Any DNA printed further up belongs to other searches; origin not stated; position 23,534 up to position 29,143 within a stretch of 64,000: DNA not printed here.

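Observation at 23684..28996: FANCM/Hef-family helicase carrying an inserted PHD finger next to its pseudo-nuclease domain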

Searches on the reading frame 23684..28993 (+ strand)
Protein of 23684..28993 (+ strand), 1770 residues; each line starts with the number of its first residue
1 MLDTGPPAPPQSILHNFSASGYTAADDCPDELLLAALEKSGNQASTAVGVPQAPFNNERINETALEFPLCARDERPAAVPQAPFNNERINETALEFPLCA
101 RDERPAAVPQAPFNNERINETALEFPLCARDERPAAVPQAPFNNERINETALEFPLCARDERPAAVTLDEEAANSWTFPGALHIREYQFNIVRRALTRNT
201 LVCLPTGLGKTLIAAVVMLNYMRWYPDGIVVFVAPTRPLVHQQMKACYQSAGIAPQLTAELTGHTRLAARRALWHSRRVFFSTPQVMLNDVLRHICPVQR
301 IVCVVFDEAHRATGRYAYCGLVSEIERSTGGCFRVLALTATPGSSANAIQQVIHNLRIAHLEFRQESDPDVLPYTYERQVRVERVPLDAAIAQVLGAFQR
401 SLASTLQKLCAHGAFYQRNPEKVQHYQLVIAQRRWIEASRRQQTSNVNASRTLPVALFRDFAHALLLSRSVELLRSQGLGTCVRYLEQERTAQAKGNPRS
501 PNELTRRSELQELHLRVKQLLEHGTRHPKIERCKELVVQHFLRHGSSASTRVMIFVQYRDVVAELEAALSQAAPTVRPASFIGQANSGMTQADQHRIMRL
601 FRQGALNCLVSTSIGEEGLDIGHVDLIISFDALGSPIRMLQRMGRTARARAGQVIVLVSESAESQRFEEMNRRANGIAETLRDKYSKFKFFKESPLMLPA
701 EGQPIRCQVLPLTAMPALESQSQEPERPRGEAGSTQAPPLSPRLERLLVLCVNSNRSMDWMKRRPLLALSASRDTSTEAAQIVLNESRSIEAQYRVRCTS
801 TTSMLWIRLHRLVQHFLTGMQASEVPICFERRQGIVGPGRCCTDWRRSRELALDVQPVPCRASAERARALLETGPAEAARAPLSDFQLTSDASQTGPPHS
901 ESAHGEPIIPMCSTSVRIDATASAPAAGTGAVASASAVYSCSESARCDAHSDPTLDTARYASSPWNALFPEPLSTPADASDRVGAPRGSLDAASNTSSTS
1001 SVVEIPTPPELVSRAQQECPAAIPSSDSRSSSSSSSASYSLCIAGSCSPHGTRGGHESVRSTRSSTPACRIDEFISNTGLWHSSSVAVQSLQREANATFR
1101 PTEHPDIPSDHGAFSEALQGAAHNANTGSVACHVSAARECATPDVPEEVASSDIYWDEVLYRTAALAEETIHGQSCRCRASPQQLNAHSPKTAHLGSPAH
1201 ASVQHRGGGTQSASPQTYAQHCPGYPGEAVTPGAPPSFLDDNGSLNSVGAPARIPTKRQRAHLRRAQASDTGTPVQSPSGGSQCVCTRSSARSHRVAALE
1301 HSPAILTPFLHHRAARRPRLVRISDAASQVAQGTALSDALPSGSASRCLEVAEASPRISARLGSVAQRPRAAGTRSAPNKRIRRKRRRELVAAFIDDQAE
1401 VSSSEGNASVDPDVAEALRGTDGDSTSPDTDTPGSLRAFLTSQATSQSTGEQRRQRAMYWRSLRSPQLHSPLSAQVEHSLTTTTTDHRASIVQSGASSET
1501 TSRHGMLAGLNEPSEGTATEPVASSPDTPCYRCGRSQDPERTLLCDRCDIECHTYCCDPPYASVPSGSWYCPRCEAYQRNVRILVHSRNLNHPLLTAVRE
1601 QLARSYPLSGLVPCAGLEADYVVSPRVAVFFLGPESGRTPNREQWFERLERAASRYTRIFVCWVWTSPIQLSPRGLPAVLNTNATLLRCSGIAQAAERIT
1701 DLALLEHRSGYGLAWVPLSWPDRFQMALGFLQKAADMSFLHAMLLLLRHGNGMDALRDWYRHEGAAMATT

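Call 4: search_protein_families(library=pfam, proteins=[window:23684-28993:+], max_evalue=1)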
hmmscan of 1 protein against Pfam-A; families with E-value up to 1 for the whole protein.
window:23684-28993:+ (1770 aa): 8 families
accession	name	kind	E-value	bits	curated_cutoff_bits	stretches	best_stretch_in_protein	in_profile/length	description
PF00270.35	DEAD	-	1.2e-20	74.4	26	1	187-346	3-164/167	DEAD/DEAH box helicase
PF00271.37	Helicase_C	-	2.3e-19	70.1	23.5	1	537-649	10-109/110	Helicase conserved C-terminal domain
PF04851.21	ResIII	-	6.4e-16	59.1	22.5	1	183-342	3-162/164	Type III restriction enzyme, res subunit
PF00628.35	PHD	-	2.4e-07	31.1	24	1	1530-1574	1-47/47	PHD-finger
PF22590.2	Cas3-like_C_2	-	0.0079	16.9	27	1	590-650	44-105/106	CRISPR-associated nuclease/helicase Cas3, C-terminal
PF13831.12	PHD_2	-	0.19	11.7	28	1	1543-1575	5-36/36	PHD-finger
PF21210.2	RNA_helicase_helical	-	0.21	12.2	27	0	460-506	53-99/108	Putative ATP-dependent RNA helicase, helical bundle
PF04981.18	NMD3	-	0.28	11.1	24.9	1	1530-1582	1-49/243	NMD3 family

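Call 7: search_solved_structures(query=window:23684-28993:+, max_evalue=0.01)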
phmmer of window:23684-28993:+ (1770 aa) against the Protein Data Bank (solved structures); distinct sequences matched with E-value up to 0.01: 235 (the best 60 are shown).
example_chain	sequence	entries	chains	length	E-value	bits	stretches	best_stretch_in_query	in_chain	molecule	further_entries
9el5_A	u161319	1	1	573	2.6e-119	402.8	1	173-700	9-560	Fanconi anemia group M protein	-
1wp9_A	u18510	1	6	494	1.7e-69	237.7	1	185-672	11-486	ATP-dependent RNA helicase, putative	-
5jb2_A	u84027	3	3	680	6.1e-24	86.6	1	180-679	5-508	LGP2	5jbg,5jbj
5jaj_A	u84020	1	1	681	6.2e-24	86.6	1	181-679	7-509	LGP2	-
7eld_A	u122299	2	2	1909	1.2e-23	85.7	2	184-409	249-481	Endoribonuclease Dicer homolog 1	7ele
9tel_A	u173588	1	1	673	2.5e-23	84.6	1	186-679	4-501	RNA helicase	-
8scz_A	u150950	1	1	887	5e-23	83.6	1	175-665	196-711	Antiviral innate immune response receptor RIG-I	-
4on9_A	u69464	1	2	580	8e-23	82.9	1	184-665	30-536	Probable ATP-dependent RNA helicase DDX58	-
4a2p_A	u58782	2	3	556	8.7e-23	82.8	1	184-681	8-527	RETINOIC ACID INDUCIBLE PROTEIN I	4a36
6gpg_A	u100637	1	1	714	1.3e-22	82.3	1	184-665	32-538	Probable ATP-dependent RNA helicase DDX58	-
7jl1_A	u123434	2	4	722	1.5e-22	82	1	184-665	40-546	Antiviral innate immune response receptor RIG-I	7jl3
5e3h_A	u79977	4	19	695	1.6e-22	81.9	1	185-665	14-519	Probable ATP-dependent RNA helicase DDX58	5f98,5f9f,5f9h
3tbk_A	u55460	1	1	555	2e-22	81.6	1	183-669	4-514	RIG-I Helicase Domain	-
6kyv_B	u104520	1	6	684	2.1e-22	81.6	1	185-665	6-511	Probable ATP-dependent RNA helicase DDX58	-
9tkv_A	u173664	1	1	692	2.1e-22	81.6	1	184-681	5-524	RNA helicase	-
3t6r_A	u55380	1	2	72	3.7e-11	44.3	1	1529-1574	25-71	E3 ubiquitin-protein ligase UHRF1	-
2mny_A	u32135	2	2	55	9.4e-11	42.9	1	1530-1576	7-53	Lysine-specific demethylase 5B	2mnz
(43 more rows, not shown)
